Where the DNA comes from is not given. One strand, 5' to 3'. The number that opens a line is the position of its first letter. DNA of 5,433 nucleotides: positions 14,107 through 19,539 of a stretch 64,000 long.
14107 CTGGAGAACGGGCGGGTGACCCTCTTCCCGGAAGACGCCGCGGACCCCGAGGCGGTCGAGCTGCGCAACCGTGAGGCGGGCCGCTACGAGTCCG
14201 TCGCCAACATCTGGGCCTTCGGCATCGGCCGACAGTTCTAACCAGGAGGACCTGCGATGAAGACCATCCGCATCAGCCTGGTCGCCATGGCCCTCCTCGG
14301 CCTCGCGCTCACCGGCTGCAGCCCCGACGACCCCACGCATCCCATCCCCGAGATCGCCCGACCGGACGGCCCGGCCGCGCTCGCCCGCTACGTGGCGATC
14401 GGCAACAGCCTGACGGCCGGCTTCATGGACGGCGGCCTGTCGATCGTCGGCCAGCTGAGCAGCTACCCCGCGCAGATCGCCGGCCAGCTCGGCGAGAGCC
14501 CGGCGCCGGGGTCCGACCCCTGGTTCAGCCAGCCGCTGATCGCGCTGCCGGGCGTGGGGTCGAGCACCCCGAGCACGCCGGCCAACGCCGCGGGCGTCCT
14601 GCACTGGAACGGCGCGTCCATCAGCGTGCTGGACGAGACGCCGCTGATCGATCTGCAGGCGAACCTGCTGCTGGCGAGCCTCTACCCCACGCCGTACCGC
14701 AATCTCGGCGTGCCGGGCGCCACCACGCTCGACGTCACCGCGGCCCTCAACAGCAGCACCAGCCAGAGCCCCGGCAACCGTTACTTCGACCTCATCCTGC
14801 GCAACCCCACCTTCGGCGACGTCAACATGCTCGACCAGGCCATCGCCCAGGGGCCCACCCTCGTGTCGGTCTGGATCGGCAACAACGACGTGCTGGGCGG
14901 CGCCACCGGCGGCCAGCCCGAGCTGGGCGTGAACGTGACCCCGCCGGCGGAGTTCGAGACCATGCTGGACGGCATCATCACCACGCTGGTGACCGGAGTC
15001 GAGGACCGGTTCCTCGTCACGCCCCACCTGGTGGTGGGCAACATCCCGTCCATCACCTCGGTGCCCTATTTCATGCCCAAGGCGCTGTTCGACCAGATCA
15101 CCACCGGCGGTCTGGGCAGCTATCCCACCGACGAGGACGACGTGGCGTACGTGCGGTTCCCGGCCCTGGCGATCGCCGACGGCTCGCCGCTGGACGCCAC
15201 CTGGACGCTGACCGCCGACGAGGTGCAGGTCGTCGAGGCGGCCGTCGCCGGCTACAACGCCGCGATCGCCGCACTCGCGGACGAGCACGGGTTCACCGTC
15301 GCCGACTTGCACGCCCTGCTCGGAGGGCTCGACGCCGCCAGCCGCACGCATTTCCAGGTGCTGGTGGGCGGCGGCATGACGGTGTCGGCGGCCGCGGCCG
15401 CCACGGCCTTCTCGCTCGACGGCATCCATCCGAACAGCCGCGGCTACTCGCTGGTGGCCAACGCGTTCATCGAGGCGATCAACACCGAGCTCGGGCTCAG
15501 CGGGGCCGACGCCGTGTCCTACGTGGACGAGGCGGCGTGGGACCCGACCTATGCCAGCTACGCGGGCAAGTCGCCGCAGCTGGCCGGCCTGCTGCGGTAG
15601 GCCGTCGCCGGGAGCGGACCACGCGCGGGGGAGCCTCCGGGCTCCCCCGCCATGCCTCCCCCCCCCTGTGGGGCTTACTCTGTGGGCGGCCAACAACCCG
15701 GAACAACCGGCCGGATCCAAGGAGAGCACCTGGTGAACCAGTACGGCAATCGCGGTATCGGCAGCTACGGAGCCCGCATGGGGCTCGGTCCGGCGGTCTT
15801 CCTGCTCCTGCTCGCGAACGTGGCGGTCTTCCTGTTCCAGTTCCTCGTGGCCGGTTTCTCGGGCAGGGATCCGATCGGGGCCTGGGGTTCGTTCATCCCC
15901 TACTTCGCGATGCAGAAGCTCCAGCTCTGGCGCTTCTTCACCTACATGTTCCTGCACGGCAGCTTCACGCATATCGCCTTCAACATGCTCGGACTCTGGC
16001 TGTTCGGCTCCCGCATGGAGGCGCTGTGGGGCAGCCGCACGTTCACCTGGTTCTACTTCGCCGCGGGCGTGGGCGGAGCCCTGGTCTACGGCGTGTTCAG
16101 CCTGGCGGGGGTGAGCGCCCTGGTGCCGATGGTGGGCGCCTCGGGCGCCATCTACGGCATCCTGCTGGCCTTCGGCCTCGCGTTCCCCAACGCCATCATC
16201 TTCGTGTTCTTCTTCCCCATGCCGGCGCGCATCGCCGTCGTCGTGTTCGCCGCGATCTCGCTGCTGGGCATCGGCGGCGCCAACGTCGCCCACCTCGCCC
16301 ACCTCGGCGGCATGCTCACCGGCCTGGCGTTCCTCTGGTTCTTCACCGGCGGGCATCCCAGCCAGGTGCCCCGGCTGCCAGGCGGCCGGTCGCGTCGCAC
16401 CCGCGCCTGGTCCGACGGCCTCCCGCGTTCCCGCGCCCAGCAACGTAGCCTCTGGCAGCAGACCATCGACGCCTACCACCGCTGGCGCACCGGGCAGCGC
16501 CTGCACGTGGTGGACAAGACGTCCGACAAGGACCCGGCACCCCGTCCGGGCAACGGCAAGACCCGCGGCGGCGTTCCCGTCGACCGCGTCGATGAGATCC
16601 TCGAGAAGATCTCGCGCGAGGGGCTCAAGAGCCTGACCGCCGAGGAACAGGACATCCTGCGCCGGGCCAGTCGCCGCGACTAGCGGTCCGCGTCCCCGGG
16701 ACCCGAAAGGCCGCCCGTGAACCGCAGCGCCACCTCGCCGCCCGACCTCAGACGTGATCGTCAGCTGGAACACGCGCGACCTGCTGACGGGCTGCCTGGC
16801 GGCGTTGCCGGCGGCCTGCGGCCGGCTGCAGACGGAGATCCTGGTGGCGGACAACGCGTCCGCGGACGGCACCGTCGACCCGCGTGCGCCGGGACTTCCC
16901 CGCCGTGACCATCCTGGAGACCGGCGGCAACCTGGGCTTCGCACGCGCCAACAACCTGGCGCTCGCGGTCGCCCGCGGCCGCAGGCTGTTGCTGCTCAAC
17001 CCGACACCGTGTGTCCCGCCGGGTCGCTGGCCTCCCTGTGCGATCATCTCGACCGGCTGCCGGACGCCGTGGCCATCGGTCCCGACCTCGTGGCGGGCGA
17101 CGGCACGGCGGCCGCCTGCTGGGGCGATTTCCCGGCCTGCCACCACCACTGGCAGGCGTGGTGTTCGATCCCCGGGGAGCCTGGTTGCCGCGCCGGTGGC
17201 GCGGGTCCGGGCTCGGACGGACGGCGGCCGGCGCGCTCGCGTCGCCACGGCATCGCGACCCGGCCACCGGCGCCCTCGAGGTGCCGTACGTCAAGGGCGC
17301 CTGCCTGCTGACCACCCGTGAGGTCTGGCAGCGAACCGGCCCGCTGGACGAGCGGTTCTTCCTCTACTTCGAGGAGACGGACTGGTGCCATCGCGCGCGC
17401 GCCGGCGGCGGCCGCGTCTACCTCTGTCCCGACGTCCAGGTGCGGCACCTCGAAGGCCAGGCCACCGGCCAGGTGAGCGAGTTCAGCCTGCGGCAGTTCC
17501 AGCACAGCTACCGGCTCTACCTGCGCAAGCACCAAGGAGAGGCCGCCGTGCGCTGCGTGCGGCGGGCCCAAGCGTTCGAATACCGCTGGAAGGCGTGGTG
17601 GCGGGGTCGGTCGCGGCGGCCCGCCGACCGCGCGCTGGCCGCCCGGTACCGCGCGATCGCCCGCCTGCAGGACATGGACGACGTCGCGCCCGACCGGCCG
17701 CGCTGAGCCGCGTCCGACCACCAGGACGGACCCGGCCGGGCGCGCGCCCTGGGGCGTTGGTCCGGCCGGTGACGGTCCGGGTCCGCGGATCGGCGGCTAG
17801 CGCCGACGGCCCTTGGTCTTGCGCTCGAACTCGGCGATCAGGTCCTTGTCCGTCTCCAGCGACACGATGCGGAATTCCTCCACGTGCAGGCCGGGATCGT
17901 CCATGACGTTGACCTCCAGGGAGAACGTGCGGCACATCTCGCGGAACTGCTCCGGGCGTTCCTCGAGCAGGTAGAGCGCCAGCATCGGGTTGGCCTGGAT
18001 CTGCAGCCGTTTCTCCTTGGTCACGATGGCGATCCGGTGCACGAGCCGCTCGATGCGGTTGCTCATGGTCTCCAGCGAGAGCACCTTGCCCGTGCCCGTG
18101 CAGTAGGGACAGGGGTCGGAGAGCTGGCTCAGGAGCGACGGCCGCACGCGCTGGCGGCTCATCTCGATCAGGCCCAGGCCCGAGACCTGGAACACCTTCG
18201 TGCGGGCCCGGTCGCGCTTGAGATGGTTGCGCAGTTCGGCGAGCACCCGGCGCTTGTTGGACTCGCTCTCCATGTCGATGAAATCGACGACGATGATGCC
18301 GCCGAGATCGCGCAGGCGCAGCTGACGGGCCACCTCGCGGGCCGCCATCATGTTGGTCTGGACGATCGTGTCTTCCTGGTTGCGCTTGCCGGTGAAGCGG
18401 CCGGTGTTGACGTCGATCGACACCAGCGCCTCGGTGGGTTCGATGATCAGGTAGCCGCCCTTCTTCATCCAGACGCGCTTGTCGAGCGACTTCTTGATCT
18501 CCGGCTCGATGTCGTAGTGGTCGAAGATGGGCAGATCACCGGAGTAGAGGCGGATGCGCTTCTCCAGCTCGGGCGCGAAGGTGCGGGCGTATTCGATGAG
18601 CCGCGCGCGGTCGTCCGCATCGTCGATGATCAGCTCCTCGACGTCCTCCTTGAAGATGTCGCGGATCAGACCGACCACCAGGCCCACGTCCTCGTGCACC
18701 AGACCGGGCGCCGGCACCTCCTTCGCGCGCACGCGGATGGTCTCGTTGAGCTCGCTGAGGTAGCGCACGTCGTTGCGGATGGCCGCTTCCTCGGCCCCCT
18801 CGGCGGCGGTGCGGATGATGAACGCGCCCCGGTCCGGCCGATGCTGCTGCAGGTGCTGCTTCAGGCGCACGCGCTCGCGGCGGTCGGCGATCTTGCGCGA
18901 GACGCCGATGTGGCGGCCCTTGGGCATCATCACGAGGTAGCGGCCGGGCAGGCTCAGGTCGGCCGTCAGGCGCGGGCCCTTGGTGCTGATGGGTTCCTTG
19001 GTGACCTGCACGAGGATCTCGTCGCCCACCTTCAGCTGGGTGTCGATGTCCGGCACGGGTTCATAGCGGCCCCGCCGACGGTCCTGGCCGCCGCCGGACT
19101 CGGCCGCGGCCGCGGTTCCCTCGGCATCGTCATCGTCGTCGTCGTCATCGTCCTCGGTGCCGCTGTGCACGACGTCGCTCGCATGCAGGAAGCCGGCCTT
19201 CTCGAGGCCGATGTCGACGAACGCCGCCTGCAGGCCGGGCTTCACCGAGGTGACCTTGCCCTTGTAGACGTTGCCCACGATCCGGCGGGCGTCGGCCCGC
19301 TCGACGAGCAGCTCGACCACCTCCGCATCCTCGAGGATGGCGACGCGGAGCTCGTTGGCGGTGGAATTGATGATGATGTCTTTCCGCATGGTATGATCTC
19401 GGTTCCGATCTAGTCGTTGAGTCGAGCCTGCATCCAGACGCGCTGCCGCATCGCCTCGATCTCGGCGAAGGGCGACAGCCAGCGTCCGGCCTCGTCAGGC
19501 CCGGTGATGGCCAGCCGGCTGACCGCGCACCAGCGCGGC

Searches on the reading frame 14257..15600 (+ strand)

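Call 86: search_protein_families(library=pfam, proteins=[window:14257-15600:+], max_evalue=0.00001)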
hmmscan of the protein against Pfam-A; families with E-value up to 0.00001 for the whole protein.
window:14257-15600:+ (447 aa): 2 families
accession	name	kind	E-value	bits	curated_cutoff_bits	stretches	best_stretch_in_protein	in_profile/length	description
PF00657.28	Lipase_GDSL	-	3.4e-11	44.1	23.6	1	45-404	1-208/208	GDSL-like Lipase/Acylhydrolase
PF13472.12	Lipase_GDSL_2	-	1.3e-09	39.3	32.9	1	138-398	26-177/178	GDSL-like Lipase/Acylhydrolase family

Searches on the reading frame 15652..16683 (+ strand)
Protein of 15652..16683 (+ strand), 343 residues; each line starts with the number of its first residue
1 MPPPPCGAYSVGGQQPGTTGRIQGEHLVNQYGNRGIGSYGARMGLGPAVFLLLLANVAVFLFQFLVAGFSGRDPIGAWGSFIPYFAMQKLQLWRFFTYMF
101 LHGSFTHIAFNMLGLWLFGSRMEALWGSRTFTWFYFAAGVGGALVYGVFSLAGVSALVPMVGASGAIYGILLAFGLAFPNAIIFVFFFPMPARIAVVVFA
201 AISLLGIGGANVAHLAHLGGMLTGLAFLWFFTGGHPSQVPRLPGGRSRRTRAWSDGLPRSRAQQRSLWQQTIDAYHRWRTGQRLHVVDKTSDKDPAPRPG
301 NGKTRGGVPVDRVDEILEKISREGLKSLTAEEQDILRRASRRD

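Call 86: search_protein_families(library=pfam, proteins=[window:15652-16683:+], max_evalue=0.00001)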
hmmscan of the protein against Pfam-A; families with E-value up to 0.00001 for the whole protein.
window:15652-16683:+ (343 aa): 2 families
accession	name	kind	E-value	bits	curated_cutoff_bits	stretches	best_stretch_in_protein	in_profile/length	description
PF01694.28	Rhomboid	-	2.7e-30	105.9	22.6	1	91-231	3-140/143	Rhomboid domain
PF20216.3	DUF6576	-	2e-07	31.5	27.3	1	313-341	18-46/47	Family of unknown function (DUF6576)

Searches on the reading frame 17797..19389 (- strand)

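Call 86: search_protein_families(library=pfam, proteins=[window:17797-19389:-], max_evalue=0.00001)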
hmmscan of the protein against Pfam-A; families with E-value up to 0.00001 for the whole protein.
window:17797-19389:- (530 aa): 3 families
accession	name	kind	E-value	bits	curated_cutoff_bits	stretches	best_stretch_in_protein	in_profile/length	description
PF10150.14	RNase_E_G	-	3.7e-103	345.1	25.5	1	146-415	1-270/270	Ribonuclease E/G family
PF20833.2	RNase_E_G_Thio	-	2e-11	44.3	26.8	1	426-508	1-83/86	RNase E/G, Thioredoxin-like domain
PF00575.29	S1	-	1.2e-08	35.7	22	1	38-132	4-62/74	S1 RNA binding domain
